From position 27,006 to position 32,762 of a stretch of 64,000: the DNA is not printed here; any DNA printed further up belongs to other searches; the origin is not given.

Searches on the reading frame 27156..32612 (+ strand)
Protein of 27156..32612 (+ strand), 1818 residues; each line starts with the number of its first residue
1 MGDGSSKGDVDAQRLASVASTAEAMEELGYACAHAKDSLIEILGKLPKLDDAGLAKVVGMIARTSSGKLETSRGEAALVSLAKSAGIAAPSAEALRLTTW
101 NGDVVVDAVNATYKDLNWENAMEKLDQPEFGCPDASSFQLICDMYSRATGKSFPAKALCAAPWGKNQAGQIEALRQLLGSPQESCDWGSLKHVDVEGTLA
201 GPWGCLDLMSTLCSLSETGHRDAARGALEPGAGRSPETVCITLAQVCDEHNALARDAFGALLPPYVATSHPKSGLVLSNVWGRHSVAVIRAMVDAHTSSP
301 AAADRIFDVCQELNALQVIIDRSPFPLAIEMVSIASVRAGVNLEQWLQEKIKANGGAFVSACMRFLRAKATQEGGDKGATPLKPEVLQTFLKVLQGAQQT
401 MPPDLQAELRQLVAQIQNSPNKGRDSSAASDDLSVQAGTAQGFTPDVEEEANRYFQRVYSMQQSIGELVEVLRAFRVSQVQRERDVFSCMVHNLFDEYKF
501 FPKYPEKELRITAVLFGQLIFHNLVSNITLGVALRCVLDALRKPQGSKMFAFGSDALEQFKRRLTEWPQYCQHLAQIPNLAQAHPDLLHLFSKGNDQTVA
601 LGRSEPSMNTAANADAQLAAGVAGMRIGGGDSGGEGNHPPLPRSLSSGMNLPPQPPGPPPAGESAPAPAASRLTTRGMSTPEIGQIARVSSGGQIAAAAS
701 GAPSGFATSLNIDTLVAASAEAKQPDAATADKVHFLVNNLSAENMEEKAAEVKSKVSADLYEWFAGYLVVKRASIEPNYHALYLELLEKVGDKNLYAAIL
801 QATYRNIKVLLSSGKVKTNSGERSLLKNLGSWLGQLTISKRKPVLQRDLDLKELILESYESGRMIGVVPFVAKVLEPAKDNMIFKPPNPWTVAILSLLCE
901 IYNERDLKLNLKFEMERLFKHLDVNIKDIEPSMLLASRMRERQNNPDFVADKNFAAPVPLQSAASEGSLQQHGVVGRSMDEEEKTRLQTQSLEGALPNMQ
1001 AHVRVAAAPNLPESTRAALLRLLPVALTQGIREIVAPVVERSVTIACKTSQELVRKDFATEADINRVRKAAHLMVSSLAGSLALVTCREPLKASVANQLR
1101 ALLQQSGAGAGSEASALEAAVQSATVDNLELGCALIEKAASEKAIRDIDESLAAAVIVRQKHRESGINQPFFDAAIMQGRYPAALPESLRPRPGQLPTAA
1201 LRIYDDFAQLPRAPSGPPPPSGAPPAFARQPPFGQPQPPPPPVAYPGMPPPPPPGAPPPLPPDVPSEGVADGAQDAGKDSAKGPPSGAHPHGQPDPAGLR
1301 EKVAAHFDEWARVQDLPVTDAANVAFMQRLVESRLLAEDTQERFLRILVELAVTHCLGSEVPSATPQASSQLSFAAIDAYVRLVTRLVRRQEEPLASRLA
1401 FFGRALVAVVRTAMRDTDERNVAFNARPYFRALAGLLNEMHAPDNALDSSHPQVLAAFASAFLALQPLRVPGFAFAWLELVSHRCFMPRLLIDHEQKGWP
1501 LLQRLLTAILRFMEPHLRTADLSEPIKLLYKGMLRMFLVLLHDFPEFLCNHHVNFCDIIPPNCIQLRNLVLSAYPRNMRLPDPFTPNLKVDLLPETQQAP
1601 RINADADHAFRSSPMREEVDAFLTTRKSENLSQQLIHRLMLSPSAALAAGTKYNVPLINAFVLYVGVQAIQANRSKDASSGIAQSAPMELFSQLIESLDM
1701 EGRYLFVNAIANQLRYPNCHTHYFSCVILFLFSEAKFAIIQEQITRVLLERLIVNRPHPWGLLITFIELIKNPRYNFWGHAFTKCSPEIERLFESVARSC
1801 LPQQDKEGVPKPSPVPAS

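Call 75: search_protein_families(library=pfam, proteins=[window:27156-32612:+], max_evalue=0.0001)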
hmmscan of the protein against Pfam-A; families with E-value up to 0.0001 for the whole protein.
window:27156-32612:+ (1818 aa): 5 families
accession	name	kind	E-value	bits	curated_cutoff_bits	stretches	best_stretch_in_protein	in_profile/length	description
PF04054.21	Not1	-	1.5e-145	485.3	22.7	1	1438-1797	2-372/372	CCR4-Not complex component, Not1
PF16415.11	CNOT1_CAF1_bind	-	2.3e-89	299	33.4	1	722-944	2-224/225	CCR4-NOT transcription complex subunit 1 CAF1-binding domain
PF16417.11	CNOT1_TTP_bind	-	1.1e-72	243.7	27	1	417-598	3-184/189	CCR4-NOT transcription complex subunit 1 TTP binding domain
PF12842.12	DUF3819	-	7.3e-51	172.4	27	1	1019-1163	3-143/143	CCR4-Not complex, Not1 subunit, domain of unknown function DUF3819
PF16418.11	CNOT1_HEAT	-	2.1e-34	119.2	27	1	256-395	2-150/150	CCR4-NOT transcription complex subunit 1 HEAT repeat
